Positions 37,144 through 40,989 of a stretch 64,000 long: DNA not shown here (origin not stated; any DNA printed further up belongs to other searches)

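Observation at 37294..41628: Orphan evolved VgrG with a membrane-helix C-terminal domain and a tightly coupled polytopic membrane protein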

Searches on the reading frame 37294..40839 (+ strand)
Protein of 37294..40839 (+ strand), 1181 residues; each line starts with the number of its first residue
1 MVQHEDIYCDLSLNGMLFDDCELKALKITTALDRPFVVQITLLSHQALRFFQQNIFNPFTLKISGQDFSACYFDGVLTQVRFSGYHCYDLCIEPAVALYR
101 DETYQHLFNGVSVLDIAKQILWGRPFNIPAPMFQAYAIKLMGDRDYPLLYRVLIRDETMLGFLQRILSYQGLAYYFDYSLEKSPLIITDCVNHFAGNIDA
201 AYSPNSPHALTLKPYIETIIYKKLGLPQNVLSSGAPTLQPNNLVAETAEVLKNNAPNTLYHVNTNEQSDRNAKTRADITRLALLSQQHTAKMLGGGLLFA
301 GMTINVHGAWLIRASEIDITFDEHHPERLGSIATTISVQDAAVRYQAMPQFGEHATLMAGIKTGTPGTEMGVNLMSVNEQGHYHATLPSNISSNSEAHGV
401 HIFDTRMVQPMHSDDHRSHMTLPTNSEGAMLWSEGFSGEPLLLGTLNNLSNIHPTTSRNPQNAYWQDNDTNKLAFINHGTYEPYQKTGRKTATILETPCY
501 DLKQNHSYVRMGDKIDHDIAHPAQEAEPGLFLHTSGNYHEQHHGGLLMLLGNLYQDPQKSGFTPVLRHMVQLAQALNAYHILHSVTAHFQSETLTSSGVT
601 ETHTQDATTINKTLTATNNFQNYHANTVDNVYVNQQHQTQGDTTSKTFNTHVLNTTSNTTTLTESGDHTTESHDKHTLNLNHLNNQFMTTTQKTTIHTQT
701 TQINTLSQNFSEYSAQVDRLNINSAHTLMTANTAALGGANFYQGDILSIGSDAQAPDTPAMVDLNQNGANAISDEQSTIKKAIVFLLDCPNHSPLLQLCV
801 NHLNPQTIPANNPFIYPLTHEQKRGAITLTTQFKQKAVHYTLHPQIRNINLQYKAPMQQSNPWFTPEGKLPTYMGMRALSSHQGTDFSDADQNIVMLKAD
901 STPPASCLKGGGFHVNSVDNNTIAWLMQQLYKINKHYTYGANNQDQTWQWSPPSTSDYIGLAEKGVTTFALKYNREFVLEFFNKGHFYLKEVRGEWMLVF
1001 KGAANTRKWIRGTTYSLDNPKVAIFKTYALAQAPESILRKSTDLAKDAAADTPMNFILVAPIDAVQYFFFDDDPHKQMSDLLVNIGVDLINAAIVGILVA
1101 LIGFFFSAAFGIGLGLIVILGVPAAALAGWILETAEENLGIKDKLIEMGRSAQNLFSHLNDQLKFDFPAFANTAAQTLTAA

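Call 3: search_protein_families(library=pfam, proteins=[window:37294-40839:+], max_evalue=1)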
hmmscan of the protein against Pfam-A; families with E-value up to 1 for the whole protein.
window:37294-40839:+ (1181 aa): 2 families
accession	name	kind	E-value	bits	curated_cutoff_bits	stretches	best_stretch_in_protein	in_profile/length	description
PF05954.17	Phage_GPD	-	2.8e-16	60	30.1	1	31-306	3-279/305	Phage tail baseplate hub (GPD)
PF24777.1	DUF7700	-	0.1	12.8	25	1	914-960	25-73/115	Domain of unknown function (DUF7700)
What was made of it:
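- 37357..38211 (+): gp27-like hub domain (aa ~22-306). Pfam Phage_GPD 60 bits, above the 30.1 cutoff (call 3).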

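Call 4: search_protein_families(library=ncbifam, proteins=[window:37294-40839:+], max_evalue=1)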
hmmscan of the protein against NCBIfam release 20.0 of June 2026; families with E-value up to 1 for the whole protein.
window:37294-40839:+ (1181 aa): 1 family
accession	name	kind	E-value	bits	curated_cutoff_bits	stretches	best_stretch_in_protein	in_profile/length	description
TIGR03361.1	VI_Rhs_Vgr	subfamily_domain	6.3e-19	67.9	186.35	1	22-289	13-279/513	type VI secretion system tip protein TssI/VgrG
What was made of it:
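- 37357..38211 (+): NCBIfam VI_Rhs_Vgr 67.9 bits, below its 186 cutoff (call 4).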

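Call 7: find_homologous_proteins(query=window:37294-40839:+, max_evalue=0.001)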
Query window:37294-40839:+ (1181 aa): 9 proteins with E <= 0.001 among 8000 candidates.
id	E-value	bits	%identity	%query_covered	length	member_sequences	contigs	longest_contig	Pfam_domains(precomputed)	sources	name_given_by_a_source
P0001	0.0e+0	1717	74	85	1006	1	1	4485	-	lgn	-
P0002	0.0e+0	1604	59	100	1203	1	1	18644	PF05954.18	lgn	-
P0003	0.0e+0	1460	55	100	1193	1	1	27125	PF05954.18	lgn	-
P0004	0.0e+0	1088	48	92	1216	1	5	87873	PF05954.18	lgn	-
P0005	3.7e-294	997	58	68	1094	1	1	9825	-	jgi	jgi:hypothetical protein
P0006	8.0e-279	946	42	99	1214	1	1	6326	PF05954.18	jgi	-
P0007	8.3e-267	906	42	97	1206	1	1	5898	PF05954.18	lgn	-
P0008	1.4e-178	614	35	87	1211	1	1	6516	PF05954.18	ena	-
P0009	8.2e-127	443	36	63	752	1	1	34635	PF05954.18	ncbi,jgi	jgi:hypothetical protein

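Call 8: find_related_loci(query=window:37294-40839:+, collection=genome_contigs, flank=10000)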
Query window:37294-40839:+ (1181 aa) in genome_contigs; peptide patterns used: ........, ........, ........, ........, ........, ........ (x = any residue, [..] = any of these).
27 stretches matched a pattern, but none encodes a relative of the query by tblastn (E <= 1e-3).
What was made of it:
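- Tried and rejected: GTDB scan with exact peptides found nothing (call 8).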

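Call 9: find_encoding_contigs(protein=P0004, flank=10000, max_places=3)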
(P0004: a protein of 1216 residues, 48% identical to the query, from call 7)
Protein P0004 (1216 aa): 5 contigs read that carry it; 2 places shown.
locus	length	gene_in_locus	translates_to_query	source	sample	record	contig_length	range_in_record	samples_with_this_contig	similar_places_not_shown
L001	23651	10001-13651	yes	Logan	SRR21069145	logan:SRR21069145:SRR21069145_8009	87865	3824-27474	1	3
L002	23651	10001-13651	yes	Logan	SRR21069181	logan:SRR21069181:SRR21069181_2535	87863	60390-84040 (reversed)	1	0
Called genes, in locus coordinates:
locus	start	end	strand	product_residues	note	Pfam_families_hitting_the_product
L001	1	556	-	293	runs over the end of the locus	PF01479:S4, PF00849:PseudoU_synth_2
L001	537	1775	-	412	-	PF07690:MFS_1, PF00083:Sugar_tr, PF07690:MFS_1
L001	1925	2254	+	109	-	PF03992:ABM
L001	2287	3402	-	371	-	PF06032:S-Me-THD_N, PF20906:S-Me-THD_C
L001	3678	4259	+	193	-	PF02660:G3P_acyltransf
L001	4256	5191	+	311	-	-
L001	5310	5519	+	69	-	PF00313:CSD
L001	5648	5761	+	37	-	-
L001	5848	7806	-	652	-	PF03169:OPT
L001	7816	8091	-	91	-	PF01371:Trp_repressor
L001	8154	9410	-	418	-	PF00817:IMS, PF11799:IMS_C, PF13438:DUF4113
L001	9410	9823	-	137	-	PF00717:Peptidase_S24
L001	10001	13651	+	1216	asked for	PF05954:Phage_GPD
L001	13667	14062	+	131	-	-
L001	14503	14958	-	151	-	-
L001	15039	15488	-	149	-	-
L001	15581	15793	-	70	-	-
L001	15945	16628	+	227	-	PF00717:Peptidase_S24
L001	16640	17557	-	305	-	-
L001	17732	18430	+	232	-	PF02592:Vut_1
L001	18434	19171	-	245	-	PF00106:adh_short, PF13561:adh_short_C2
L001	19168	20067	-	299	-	PF00892:EamA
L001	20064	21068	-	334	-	PF00682:HMGL-like, PF07836:DmpG_comm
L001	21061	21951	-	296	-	PF09290:AcetDehyd-dimer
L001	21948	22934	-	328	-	-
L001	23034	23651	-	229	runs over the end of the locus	PF01048:PNP_UDP_1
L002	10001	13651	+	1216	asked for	PF05954:Phage_GPD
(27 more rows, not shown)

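Call 14: find_encoding_contigs(protein=P0009, flank=10000, max_places=2)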
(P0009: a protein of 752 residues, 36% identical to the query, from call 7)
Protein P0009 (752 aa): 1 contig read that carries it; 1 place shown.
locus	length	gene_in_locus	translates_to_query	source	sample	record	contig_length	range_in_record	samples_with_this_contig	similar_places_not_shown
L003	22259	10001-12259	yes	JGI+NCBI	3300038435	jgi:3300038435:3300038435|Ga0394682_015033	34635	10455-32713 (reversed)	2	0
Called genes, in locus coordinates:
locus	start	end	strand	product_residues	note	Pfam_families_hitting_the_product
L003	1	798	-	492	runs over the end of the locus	PF01523:PmbA_TldD_1st, PF19290:PmbA_TldD_2nd, PF19289:PmbA_TldD_3rd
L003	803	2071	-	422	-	PF00275:EPSP_synthase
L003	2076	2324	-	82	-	PF01722:BolA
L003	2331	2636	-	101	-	PF13466:STAS_2, PF01740:STAS (weak)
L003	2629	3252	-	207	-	PF05494:MlaC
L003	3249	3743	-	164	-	PF02470:MlaD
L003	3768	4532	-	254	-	PF02405:MlaE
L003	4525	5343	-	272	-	PF00005:ABC_tran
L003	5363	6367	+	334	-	PF13580:SIS_2 (faint), PF01380:SIS, PF00571:CBS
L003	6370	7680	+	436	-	PF12404:DUF3663, PF00883:Peptidase_M17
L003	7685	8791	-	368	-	-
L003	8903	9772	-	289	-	-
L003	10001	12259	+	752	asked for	PF05954:Phage_GPD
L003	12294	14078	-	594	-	PF23894:LD_SV2 (faint), PF09937:DUF2169, PF13576:Pentapeptide_3 (faint), PF13599:Pentapeptide_4, PF00805:Pentapeptide, PF25296:Decapeptide (weak), PF00805:Pentapeptide, PF13599:Pentapeptide_4 (weak)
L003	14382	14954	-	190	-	-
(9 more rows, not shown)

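Call 15: find_encoding_contigs(protein=P0003, flank=10000, max_places=2)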
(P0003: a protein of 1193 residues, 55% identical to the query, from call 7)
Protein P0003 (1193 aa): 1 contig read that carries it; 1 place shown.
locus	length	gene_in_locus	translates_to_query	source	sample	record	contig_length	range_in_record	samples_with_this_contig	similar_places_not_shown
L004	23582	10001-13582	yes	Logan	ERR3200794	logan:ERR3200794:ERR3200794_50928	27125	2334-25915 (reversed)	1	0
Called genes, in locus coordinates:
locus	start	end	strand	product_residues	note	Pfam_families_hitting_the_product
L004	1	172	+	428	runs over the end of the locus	PF00860:Xan_ur_permease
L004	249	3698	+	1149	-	PF02811:PHP, PF07733:DNA_pol3_alpha, PF17657:DNA_pol3_finger, PF14579:HHH_6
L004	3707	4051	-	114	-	-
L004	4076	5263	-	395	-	PF01266:DAO, PF13450:NAD_binding_8 (weak)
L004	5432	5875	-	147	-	-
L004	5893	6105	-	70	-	-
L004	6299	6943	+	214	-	PF00717:Peptidase_S24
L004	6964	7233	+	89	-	-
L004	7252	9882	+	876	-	PF00989:PAS (faint), PF08448:PAS_4 (weak), PF13426:PAS_9 (weak), PF08448:PAS_4, PF02518:HATPase_c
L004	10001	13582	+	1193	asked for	PF05954:Phage_GPD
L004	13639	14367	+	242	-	-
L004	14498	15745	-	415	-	PF00248:Aldo_ket_red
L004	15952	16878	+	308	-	PF11583:AurF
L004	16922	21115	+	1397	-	PF00501:AMP-binding, PF13193:AMP-binding_C, PF00550:PP-binding, PF01370:Epimerase, PF07993:NAD_binding_4, PF16363:GDP_Man_Dehyd (weak)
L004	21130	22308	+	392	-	PF00989:PAS (weak), PF08448:PAS_4, PF02518:HATPase_c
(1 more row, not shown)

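Call 16: find_related_loci(query=A1, collection=genome_contigs, flank=10000)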
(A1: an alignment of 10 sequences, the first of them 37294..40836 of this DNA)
Query A1 (1181 aa) in genome_contigs; peptide patterns used: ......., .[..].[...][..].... (x = any residue, [..] = any of these).
39 stretches matched a pattern; 4 encode a relative of the query (tblastn E <= 1e-3); 4 distinct loci.
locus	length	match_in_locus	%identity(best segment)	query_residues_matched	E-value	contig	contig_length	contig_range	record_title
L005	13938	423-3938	36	8-1179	0e+0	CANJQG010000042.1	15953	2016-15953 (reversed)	MAG: Thiotrichales bacterium isolate RH-23may17-488 genome assembly, contig: RH-23may17-C27587, whole genome shotgun seq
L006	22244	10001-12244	36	6-750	7e-134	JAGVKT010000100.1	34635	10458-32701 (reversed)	MAG: Gammaproteobacteria bacterium isolate SW_10 c_000000015033, whole genome shotgun sequence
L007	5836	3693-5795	32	8-716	4e-96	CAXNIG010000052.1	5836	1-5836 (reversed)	MAG: Pseudomonadota bacterium isolate TE-11nov19-300 genome assembly, contig: TE-11nov19-C29474, whole genome shotgun se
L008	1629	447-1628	31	156-545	2e-53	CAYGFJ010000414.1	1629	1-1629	MAG TPA_asm: uncultured Francisellaceae bacterium isolate ERP113451_co1_193 genome assembly, contig: NODE_150963_length_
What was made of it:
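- Tried and rejected: With the family alignment it found 4 MAG loci (call 16).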

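Call 17: find_encoding_contigs(protein=window:37294-40839:+, flank=2000, max_places=3)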
Protein window:37294-40839:+ (1181 aa): 10 contigs read that carry it; 2 places shown.
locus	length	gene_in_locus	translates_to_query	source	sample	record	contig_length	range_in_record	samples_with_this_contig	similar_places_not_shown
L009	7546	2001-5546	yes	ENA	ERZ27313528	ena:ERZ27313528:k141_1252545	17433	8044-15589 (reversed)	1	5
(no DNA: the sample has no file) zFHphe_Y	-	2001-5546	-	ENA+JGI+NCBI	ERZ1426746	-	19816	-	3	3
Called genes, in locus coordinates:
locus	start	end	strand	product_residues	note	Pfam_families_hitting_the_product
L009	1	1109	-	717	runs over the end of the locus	-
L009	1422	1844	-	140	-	-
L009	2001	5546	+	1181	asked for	PF05954:Phage_GPD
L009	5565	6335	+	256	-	-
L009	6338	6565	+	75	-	-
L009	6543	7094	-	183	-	-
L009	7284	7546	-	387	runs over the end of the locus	PF06609:TRI12, PF07690:MFS_1, PF00083:Sugar_tr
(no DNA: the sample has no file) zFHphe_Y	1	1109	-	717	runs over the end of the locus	-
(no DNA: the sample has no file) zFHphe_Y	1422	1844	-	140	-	-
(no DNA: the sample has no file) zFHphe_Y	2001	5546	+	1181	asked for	PF05954:Phage_GPD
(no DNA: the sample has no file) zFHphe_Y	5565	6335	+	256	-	-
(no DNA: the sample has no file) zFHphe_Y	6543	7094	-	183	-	-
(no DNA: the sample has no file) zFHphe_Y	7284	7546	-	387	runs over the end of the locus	PF06609:TRI12, PF07690:MFS_1, PF00083:Sugar_tr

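Call 25: predict_structure(alignment_id=A1)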
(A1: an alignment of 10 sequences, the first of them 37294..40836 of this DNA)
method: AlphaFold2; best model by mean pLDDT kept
length: 1181 residues; sequences in the alignment: 10
mean_pLDDT: 38.6   pTM: 0.30
mean pLDDT of the five models: 38.6, 36.7, 36.3, 35.1, 34.2
residues with pLDDT >= 90: 0; 70-90: 52; 50-70: 140; < 50: 989
segments of 3 or more residues with pLDDT < 50: 1-7, 32-35, 65-71, 95-177, 179-290, 294-307, 326-328, 342-796, 809-826, 832-894, 934-944, 954-979, 1003-1181
pLDDT, mean of each block of 10 residues (from residue 1): 43 71 72 60 80 69 50 65 77 52 30 35 33 31 28 31 37 44 42 39 31 24 26 24 27 28 31 37 42 46 46 62 53 57 40 27 29 31 29 30 24 24 26 28 27 32 30 28 29 23 28 35 34 24 27 29 25 24 28 40 39 40 27 27 26 29 34 31 31 36 35 33 30 27 24 29 33 32 33 46 50 42 48 45 38 31 31 30 34 52 64 61 67 48 51 44 38 46 57 55 48 35 34 32 35 36 37 39 41 43 47 44 41 40 40 37 37 39 26
secondary structure, 60 per line:
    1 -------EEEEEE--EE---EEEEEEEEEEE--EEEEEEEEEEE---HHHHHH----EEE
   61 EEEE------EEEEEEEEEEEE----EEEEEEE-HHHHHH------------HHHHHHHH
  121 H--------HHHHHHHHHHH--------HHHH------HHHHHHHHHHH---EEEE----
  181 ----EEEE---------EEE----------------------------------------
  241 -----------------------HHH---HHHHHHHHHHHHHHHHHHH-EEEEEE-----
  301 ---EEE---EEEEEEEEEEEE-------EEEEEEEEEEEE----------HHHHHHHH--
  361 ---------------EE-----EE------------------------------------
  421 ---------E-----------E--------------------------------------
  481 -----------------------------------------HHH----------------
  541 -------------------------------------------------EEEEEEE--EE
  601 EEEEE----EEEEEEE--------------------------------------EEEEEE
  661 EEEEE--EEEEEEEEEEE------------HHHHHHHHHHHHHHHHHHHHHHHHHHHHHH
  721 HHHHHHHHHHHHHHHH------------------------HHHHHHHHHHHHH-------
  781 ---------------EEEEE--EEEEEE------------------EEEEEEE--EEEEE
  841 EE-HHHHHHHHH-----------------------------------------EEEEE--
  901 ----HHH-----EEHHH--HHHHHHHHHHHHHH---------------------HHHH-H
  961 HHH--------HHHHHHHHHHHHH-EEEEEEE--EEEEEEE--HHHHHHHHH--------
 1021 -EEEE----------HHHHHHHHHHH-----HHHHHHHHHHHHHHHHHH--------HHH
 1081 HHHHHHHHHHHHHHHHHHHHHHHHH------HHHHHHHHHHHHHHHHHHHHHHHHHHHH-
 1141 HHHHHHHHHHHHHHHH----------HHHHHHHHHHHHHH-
elements in order (helices of 4 or more, strands of 3 or more residues): E8-13 E21-31 E34-44 H48-53 E58-64 E71-82 E87-93 H95-100 H113-121 H130-140 H149-152 H159-169 E173-176 E185-188 E198-200 H270-288 E290-295 E304-306 E310-321 E329-340 H351-358 E590-596 E599-605 E610-616 E655-665 E668-678 H691-736 H761-773 E796-800 E803-808 E827-833 E836-842 H844-852 E894-898 H920-933 H955-958 H960-963 H972-984 E986-992 E995-1001 H1004-1012 E1022-1025 H1036-1046 H1052-1069 H1078-1105 H1112-1139 H1141-1156 H1167-1180
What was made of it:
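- On T6SS VgrG/TssI spike: The fold could still be a beta-helix: the composition is T/N-rich and the structure model is unusable (call 25).
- Tried and rejected: Full-length AF2 with the 10-sequence alignment gave pLDDT 38.6 and was unusable (call 25).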
